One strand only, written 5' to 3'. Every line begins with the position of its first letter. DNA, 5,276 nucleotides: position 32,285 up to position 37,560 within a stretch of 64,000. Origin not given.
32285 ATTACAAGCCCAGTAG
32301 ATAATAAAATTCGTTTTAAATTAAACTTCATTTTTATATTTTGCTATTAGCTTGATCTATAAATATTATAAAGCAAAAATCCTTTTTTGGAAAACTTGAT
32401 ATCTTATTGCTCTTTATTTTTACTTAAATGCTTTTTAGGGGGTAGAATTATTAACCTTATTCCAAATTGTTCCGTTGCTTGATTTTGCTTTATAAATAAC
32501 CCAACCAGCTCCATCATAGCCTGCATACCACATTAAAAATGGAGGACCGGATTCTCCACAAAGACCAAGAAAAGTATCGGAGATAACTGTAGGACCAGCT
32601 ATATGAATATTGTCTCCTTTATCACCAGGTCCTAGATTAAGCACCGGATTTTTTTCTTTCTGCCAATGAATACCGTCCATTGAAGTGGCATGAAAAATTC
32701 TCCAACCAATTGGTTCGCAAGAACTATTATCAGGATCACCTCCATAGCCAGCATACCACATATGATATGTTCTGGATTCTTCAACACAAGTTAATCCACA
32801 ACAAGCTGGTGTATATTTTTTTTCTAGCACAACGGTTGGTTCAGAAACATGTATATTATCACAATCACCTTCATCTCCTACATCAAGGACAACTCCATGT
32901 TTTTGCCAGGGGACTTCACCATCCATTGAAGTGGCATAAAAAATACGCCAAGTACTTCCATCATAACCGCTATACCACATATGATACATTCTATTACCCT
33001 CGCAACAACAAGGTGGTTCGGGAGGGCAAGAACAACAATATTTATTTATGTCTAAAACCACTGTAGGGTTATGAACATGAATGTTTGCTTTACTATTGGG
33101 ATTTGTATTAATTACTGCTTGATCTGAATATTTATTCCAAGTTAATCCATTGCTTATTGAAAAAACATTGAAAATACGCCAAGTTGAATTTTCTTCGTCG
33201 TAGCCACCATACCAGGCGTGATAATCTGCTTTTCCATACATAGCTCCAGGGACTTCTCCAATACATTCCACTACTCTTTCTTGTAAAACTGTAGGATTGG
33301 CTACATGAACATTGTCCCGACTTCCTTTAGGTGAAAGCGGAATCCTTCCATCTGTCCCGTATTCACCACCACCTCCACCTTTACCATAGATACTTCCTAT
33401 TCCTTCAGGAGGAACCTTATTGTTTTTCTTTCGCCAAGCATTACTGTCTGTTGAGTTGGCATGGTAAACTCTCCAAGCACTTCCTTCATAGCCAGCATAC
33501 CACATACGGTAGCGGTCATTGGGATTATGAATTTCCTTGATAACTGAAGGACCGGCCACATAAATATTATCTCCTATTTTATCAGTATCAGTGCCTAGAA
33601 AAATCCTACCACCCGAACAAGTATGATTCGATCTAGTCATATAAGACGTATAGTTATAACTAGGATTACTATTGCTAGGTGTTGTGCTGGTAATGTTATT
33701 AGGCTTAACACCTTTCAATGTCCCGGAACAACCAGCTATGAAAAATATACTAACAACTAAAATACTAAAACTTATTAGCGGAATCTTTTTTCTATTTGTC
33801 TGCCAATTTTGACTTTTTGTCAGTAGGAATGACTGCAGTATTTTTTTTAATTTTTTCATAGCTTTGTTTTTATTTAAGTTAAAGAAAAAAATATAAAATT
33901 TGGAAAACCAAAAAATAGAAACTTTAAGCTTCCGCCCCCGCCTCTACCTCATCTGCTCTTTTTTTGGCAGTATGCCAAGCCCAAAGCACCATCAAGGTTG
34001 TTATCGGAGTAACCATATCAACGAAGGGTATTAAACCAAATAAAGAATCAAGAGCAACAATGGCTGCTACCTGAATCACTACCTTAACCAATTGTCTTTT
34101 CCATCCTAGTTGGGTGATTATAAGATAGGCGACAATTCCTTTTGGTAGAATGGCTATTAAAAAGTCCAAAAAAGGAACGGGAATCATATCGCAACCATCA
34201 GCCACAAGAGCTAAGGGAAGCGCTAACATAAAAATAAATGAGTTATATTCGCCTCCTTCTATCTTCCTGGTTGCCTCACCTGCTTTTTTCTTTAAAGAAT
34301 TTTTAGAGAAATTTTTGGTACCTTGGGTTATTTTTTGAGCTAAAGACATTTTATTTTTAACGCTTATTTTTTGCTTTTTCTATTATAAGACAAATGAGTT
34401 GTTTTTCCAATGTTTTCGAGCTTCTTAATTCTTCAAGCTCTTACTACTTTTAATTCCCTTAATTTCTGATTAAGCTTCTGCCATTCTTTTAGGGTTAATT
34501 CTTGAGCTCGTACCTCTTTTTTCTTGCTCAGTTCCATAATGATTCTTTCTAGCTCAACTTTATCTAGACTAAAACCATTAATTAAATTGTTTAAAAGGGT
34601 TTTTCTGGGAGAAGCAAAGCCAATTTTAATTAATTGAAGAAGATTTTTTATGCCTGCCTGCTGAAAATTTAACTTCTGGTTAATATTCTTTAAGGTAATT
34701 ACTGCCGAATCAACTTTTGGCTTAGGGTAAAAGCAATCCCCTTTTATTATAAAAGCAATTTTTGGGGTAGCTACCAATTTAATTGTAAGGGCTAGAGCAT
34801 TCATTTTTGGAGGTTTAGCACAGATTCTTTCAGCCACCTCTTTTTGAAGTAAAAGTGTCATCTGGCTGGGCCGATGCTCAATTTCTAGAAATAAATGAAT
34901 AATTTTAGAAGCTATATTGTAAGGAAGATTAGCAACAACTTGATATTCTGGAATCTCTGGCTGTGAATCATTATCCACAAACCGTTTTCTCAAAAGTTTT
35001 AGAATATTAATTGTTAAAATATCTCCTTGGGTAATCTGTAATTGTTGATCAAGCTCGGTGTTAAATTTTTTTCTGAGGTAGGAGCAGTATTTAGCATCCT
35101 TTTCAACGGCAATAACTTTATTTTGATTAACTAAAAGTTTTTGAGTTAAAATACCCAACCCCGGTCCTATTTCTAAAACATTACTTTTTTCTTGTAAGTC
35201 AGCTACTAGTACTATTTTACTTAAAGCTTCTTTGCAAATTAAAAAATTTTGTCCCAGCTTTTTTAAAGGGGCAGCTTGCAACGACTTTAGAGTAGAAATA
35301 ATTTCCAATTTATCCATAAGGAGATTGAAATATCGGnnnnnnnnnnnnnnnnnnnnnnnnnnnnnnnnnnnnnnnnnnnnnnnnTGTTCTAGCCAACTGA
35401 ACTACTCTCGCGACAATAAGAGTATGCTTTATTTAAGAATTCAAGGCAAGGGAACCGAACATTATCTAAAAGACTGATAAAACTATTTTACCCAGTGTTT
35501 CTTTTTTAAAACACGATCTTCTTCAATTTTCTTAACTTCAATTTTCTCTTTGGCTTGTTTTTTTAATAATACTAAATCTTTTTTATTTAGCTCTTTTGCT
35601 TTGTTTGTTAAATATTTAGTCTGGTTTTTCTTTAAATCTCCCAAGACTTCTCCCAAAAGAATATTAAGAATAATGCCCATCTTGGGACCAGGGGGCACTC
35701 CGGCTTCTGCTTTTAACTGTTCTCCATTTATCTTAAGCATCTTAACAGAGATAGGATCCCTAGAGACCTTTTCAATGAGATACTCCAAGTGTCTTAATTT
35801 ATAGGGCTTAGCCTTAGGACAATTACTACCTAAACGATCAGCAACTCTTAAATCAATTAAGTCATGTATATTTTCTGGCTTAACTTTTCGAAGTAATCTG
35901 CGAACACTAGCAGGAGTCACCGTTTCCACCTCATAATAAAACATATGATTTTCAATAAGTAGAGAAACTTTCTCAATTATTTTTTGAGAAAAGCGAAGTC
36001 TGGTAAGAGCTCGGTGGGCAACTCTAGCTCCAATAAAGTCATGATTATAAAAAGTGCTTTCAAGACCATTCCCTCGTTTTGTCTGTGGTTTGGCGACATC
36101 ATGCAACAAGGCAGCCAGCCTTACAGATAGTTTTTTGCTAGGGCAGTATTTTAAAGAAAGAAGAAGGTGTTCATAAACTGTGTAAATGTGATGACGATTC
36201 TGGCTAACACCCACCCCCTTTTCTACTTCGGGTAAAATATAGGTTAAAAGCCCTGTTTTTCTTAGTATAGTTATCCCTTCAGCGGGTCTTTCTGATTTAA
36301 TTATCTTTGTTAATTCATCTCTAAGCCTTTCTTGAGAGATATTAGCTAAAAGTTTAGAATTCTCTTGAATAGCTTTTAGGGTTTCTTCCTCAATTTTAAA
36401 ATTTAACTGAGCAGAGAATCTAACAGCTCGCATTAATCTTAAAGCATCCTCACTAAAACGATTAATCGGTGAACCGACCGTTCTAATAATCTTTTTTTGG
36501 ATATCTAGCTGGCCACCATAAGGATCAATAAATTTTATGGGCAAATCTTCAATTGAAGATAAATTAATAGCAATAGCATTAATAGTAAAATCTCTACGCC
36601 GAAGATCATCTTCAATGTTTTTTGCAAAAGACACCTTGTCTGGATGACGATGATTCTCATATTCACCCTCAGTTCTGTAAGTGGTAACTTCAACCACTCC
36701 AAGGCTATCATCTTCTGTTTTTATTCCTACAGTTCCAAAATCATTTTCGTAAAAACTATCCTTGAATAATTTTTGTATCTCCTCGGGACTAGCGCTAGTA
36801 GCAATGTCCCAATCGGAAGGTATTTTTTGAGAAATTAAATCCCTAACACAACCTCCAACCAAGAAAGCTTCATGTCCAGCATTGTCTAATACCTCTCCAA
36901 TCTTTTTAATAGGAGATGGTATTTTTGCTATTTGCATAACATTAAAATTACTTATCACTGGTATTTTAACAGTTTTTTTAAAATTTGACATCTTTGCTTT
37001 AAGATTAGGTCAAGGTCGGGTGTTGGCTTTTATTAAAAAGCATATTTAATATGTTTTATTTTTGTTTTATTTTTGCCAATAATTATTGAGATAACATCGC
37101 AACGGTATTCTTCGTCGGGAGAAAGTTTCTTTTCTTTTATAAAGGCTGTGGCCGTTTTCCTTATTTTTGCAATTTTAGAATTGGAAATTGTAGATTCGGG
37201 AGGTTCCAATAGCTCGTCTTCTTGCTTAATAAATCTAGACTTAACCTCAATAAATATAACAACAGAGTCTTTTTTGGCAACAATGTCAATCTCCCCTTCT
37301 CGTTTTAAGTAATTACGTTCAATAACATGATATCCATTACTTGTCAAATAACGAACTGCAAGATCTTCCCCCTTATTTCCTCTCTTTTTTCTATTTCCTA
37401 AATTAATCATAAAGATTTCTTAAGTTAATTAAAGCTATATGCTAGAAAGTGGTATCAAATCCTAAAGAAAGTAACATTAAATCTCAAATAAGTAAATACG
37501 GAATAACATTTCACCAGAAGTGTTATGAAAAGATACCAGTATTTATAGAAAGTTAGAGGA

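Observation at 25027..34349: Seven-gene type-IV-secretion-like cluster lacking relaxase, coupling protein and integrase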

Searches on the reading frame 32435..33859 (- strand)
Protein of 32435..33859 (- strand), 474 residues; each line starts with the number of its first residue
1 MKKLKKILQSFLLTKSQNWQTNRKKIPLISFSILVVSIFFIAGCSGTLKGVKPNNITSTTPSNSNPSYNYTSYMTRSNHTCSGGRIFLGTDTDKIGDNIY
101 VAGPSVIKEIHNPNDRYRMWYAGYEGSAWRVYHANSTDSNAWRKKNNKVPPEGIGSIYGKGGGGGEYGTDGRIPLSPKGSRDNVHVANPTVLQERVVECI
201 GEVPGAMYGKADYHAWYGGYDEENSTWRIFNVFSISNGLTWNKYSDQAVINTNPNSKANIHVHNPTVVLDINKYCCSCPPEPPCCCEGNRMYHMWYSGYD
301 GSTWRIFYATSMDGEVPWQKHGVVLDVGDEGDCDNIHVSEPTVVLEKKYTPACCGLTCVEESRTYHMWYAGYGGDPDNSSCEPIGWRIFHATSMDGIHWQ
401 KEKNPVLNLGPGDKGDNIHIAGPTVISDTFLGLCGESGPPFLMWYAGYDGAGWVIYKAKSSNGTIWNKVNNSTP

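Call 4: search_protein_families(library=pfam, proteins=[window:32435-33859:-], max_evalue=1)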
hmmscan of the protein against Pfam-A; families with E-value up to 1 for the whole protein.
window:32435-33859:- (474 aa): 2 families
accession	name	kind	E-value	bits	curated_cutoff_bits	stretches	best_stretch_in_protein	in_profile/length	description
PF04041.19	Glyco_hydro_130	-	5.3e-05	22.7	26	0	113-149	107-143/320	beta-1,4-mannooligosaccharide phosphorylase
PF00251.26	Glyco_hydro_32N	-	0.0057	16.7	22.1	1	133-270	42-139/307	Glycosyl hydrolases family 32 N-terminal domain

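Call 5: search_protein_families(library=ncbifam, proteins=[window:32435-33859:-], max_evalue=1)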
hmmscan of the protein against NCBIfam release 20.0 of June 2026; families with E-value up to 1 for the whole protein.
window:32435-33859:- (474 aa): 3 families
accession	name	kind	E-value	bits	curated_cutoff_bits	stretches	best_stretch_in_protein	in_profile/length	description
NF052550.1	BManbPhaseBMBP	equivalog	7.2e-06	25.6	450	2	358-408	31-80/296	beta-1,2-mannobiose phosphorylase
NF058598.1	BetMansidBT3780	equivalog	0.0001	21.6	550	1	282-339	133-189/366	beta-1,2-mannosidase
NF058595.1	invert_tail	domain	0.011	16.1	37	1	16-62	44-88/113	lipo-invert putative C-terminal anchoring domain-containing protein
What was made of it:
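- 32435..33859 (-): Surface lipoprotein (474 aa) with a five-bladed beta-propeller of the GH32/43/117/130 glycosidase-like superfamily. It is a clade-specific accessory. Family hits are weak but consistent: GH130 (E 5e-5), GH32N, and beta-1,2-mannobiose phosphorylase (E 7e-6) (calls 4, 5).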

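Call 43: search_solved_structures(query=window:32435-33859:-, max_evalue=1)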
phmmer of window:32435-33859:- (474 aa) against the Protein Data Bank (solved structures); distinct sequences matched with E-value up to 1: 3.
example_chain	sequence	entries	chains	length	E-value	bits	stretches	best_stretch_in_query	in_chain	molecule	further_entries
3rwk_X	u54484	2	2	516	0.035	15.7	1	212-256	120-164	Inulinase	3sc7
7y58_C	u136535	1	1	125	0.058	15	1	134-219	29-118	single-domain indian camelid antibody(B7)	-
4onz_A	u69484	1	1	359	0.31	12.6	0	282-346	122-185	putative glycoside hydrolase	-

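Call 60: predict_structure(protein=window:32435-33859:-)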
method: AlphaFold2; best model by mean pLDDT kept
length: 474 residues; sequences in the alignment: 1
mean_pLDDT: 33.9   pTM: 0.17
mean pLDDT of the five models: 33.9, 28.5, 28.4, 25.4, 25.3
residues with pLDDT >= 90: 0; 70-90: 8; 50-70: 36; < 50: 430
segments of 3 or more residues with pLDDT < 50: 46-474
pLDDT, mean of each block of 10 residues (from residue 1): 72 61 57 65 49 31 27 24 28 30 27 34 35 36 32 27 25 25 24 27 26 34 34 30 25 26 24 29 36 34 35 34 31 28 25 28 30 33 31 28 28 30 28 33 45 45 46 36
secondary structure, 60 per line:
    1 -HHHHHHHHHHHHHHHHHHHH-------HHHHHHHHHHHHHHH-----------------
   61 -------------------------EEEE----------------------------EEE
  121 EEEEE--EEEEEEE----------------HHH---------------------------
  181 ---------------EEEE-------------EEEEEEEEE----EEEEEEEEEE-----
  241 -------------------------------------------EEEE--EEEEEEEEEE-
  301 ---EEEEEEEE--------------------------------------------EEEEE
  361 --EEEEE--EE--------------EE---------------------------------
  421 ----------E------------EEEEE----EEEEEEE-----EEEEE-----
elements in order: H2-21 H29-43 E86-89 E118-125 E128-134 E196-199 E213-221 E226-235 E284-287 E290-299 E304-311 E356-360 E363-367 E444-448 E453-459 E465-469
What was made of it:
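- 32435..33859 (-): The single-sequence AF2 model failed (pLDDT 34, call 60).
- Tried and rejected: The single-sequence model failed (pLDDT 34, call 60) and was not used.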

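Call 63: search_solved_structures(query=A3, max_evalue=1, show_alignments=1)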
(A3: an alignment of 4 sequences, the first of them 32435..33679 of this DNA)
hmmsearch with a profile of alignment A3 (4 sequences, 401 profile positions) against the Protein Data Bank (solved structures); distinct sequences matched with E-value up to 1: 11.
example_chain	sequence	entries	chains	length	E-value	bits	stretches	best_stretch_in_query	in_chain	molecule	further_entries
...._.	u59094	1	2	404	0.00018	23.7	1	224-280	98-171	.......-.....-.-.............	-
4ak7_A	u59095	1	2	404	0.00026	23.2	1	224-280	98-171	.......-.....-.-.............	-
4ak5_A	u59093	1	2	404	0.00026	23.2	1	224-280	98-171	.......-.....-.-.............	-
5ta7_A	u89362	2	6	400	0.0011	21.2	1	222-280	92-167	Glycoside Hydrolase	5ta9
9fj8_A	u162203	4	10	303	0.005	19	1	201-267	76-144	1,2-beta-oligomannan phosphorylase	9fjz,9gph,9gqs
7fip_A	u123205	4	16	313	0.0075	18.4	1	199-267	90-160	Beta-1,2-mannobiose phosphorylase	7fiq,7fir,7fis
4onz_A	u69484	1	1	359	0.0094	18.1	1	219-328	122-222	putative glycoside hydrolase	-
3r4y_A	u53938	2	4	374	0.048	15.8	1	225-280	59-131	Glycosyl hydrolase family 32, N terminal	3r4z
4u6d_A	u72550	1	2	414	0.094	14.8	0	229-281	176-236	Conserved hypothetical periplasmic protein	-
1rfe_A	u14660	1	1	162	0.67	12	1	363-391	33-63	hypothetical protein Rv2991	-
6kqr_A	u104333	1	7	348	0.92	11.6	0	56-140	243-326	CRISPR-associated protein Csy3 family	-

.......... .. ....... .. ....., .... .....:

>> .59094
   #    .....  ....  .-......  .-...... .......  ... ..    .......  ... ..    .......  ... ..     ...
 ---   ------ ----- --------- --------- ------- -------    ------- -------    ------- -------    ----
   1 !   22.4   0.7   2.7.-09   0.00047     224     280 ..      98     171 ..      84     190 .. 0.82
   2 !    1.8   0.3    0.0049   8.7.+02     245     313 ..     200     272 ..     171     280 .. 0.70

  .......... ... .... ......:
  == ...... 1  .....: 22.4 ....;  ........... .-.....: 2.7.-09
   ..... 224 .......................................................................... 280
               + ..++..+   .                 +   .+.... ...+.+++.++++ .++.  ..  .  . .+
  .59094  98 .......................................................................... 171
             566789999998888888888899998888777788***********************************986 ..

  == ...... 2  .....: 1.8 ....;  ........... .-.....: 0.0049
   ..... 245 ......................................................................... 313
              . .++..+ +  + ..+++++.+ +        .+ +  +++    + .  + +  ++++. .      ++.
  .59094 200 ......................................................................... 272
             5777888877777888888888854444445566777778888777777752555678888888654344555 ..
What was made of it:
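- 32435..33859 (-): A profile search against PDB gives GH117 at 1.8e-4, plus GH130 and GH32 (call 63).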

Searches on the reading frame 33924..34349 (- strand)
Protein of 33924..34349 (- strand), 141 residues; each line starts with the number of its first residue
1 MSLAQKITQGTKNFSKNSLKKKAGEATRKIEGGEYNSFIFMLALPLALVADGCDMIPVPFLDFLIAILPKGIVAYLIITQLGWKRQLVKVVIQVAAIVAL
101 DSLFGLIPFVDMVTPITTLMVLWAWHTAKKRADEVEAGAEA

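Call 4: search_protein_families(library=pfam, proteins=[window:33924-34349:-], max_evalue=1)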
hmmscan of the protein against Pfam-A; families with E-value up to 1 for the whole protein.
window:33924-34349:- (141 aa): 0 families

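Call 5: search_protein_families(library=ncbifam, proteins=[window:33924-34349:-], max_evalue=1)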
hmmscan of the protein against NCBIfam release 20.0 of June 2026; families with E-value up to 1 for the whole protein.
window:33924-34349:- (141 aa): 1 family
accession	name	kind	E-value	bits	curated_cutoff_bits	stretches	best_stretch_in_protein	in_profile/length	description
NF008001.0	PRK10726.1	equivalog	0.046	13.7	114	1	13-106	9-101/109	DUF3561 family protein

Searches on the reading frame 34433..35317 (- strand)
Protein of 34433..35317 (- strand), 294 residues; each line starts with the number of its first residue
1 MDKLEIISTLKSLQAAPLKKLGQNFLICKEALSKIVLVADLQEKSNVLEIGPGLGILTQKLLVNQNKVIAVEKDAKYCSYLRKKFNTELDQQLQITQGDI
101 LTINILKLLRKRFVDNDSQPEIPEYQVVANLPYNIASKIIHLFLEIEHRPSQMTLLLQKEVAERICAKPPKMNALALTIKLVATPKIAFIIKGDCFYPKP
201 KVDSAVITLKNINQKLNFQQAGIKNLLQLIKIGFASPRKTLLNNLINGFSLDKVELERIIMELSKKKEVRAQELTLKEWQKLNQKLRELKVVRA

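Call 8: search_protein_families(library=pfam, proteins=[window:34433-35317:-], max_evalue=0.001)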
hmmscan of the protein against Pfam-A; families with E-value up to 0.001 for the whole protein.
window:34433-35317:- (294 aa): 1 family
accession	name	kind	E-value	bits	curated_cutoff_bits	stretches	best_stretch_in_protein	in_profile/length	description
PF00398.26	RrnaAD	-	1.5e-45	155.8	24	1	19-257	6-235/263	Ribosomal RNA adenine dimethylase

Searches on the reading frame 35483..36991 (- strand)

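Call 8: search_protein_families(library=pfam, proteins=[window:35483-36991:-], max_evalue=0.001)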
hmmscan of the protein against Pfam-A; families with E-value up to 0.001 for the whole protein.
window:35483-36991:- (502 aa): 4 families
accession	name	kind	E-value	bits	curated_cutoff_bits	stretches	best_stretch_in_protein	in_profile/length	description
PF01743.26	PolyA_pol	-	1.1e-33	116.6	23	1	42-170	1-126/126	Poly A polymerase head domain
PF12627.12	PolyA_pol_RNAbd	-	4.7e-23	81.1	22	1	197-257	1-61/64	Probable RNA and SrmB- binding site of polymerase A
PF01966.28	HD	-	3e-10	40.8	22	1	284-387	21-113/116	HD domain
PF13735.12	tRNA_NucTran2_2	-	5.4e-07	30.1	27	1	326-463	25-147/149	tRNA nucleotidyltransferase domain 2 putative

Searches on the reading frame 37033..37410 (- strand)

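Call 9: search_protein_families(library=pfam, proteins=[window:37033-37410:-], max_evalue=0.001)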
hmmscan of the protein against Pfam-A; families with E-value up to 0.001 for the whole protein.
window:37033-37410:- (125 aa): 2 families
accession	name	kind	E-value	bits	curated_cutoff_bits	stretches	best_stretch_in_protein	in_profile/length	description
PF02021.23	UPF0102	-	8.5e-23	81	23.6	1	14-109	1-80/80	Uncharacterised protein family UPF0102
PF08378.17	NERD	-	4.8e-06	27.5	22.1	1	10-93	1-94/111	Nuclease-related domain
